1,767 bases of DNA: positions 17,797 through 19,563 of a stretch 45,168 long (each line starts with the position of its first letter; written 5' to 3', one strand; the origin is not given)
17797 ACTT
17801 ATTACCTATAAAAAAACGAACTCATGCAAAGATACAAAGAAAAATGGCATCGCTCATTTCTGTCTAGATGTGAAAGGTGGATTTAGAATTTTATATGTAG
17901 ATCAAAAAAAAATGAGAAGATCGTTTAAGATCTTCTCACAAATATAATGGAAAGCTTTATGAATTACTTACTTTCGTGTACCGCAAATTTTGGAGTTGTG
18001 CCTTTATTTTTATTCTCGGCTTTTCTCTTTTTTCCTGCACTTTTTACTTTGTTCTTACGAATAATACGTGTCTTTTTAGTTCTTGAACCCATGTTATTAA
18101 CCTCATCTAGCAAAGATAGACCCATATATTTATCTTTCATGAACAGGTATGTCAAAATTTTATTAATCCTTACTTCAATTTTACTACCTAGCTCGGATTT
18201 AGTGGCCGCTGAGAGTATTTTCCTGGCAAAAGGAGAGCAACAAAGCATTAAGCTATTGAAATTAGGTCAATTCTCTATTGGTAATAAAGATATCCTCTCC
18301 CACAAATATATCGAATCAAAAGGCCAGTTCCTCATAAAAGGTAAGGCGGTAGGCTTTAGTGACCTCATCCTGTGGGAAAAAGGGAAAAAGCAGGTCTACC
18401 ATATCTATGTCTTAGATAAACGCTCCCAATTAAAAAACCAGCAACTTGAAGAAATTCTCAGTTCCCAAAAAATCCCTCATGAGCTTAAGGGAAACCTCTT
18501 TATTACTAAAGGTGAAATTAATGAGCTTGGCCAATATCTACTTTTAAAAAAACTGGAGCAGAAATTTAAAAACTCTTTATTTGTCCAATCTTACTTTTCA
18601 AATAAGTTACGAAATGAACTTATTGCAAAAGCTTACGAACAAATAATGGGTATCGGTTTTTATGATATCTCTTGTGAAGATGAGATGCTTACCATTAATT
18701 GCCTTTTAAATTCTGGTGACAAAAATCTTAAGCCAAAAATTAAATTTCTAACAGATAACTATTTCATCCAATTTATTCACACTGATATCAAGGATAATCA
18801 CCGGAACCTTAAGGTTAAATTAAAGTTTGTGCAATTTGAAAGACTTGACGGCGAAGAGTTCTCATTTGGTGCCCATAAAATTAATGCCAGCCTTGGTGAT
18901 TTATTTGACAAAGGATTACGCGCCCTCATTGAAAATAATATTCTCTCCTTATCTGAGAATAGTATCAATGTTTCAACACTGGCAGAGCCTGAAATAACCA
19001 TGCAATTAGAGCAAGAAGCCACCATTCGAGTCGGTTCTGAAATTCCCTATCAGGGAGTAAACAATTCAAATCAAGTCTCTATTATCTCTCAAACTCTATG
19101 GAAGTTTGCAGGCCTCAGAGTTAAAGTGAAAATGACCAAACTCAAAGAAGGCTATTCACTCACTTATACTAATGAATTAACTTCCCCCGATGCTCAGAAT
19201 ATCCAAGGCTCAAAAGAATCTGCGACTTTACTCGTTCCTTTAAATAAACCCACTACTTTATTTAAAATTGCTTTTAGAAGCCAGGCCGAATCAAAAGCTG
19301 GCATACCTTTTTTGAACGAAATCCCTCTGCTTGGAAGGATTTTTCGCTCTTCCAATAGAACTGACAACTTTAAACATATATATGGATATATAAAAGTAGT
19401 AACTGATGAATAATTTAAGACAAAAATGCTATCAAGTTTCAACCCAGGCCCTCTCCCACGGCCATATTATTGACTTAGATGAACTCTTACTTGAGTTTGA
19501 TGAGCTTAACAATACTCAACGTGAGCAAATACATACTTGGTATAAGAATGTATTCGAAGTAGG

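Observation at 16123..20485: Reduced, atypical Flp/Tad-like pilus locus lacking most canonical accessory genes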

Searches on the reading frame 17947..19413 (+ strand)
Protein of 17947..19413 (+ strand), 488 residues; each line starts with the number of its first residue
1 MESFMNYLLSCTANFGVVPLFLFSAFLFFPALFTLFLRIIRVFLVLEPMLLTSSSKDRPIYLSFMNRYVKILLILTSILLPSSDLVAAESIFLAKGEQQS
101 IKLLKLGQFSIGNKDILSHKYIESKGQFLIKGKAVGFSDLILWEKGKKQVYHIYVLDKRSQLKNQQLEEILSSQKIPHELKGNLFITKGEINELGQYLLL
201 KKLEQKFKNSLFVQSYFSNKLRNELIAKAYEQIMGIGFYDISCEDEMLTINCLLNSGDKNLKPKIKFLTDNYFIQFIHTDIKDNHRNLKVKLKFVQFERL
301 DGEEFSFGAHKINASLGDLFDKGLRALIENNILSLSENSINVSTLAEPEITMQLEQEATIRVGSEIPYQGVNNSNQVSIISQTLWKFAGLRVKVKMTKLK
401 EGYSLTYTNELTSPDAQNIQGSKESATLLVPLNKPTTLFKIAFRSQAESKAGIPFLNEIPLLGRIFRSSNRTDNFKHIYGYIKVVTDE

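Call 3: search_protein_families(library=pfam, proteins=[window:17947-19413:+], max_evalue=1)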
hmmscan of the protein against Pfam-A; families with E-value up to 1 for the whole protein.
window:17947-19413:+ (488 aa): 2 families
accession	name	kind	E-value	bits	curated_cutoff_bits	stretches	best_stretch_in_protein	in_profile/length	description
PF00263.26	Secretin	-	8e-13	48.8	27.5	1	338-474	4-155/169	Bacterial type II and III secretion system protein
PF13629.12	T2SS-T3SS_pil_N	-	1.7e-05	24.9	23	1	89-153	3-67/72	Pilus formation protein N terminal region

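Call 4: search_protein_families(library=ncbifam, proteins=[window:17947-19413:+], max_evalue=1)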
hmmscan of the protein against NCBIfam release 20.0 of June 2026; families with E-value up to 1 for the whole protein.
window:17947-19413:+ (488 aa): 9 families
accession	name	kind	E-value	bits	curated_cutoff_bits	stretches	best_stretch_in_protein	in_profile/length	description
TIGR02515.1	IV_pilus_PilQ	subfamily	8.8e-11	41.4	284.35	1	333-474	265-414/428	type IV pilus secretin PilQ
TIGR02517.1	type_II_gspD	equivalog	4.6e-07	28.7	351.35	2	446-472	549-575/600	type II secretion system secretin GspD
NF010083.0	PRK13568.1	equivalog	1.7e-05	23.8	554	1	335-474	258-404/419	DNA uptake porin HofQ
TIGR02519.1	pilus_MshL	equivalog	2.8e-05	23.3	250.2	2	446-474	249-277/290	pilus (MSHA type) biogenesis protein MshL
NF007851.2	PRK10560.1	exception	0.00013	20.9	598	1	333-478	248-400/412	DNA uptake porin HofQ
TIGR02516.1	type_III_yscC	equivalog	0.0024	16.5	238.45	1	445-472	419-446/463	type III secretion system outer membrane ring subunit SctC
NF011873.0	PRK15346.1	equivalog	0.0051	15.5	524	1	445-471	452-478/499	EscC/YscC/HrcC family type III secretion system outer membrane ring protein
NF011438.0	PRK14867.1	equivalog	0.013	14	1143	1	173-297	251-376/659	DNA topoisomerase VI subunit B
NF042912.1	Amuc_1098_fam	equivalog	0.12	10.4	750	1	453-476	762-785/805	Amuc_1098 family type IV pilus outer membrane protein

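Call 90: search_solved_structures(query=A14, max_evalue=0.01)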
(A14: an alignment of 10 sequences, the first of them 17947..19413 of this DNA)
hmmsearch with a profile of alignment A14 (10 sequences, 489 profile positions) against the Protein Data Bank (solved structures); distinct sequences matched with E-value up to 0.01: 19.
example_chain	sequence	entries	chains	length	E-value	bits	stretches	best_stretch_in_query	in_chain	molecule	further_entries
8jvb_A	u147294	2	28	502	1.5e-12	50.3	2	72-193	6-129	Type II and III secretion system protein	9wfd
3jc8_Qa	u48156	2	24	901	3.2e-11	45.9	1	333-482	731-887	PilQ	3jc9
5wln_G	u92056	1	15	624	6e-10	41.7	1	343-482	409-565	Type II secretion system protein D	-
6i1y_A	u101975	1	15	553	7.1e-10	41.4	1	341-483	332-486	General secretion pathway protein GspD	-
9k8v_A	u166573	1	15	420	1.6e-09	40.3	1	341-483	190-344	General secretion pathway protein D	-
6i1x_A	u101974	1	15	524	2.4e-09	39.7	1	341-483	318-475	Type II secretion system protein D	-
5wq8_A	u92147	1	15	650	3.5e-09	39.1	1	341-483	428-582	Type II secretion system protein D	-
9x0w_A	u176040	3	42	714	6.5e-09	38.3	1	339-480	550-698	Fimbrial assembly protein PilQ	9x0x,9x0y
6ve2_A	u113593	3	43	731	6.7e-09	38.2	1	339-480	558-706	Fimbrial assembly protein PilQ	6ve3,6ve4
9sh1_A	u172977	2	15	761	7.8e-09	38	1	335-482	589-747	Type IV pilus biogenesis and competence protein PilQ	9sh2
4av2_A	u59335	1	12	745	8.6e-09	37.9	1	335-481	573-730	TYPE IV PILUS BIOGENESIS AND COMPETENCE PROTEIN PILQ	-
5w68_A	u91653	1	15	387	1.6e-08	36.9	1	340-483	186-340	Putative type II secretion protein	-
5zdh_A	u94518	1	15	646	4.5e-08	35.5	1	340-483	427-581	Type II secretion system protein D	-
6w6m_A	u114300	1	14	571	5.5e-08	35.2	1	340-473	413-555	Type IV pilus secretin PilQ family protein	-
5wq9_A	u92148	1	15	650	8.9e-08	34.5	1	341-483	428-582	Type II secretion system protein D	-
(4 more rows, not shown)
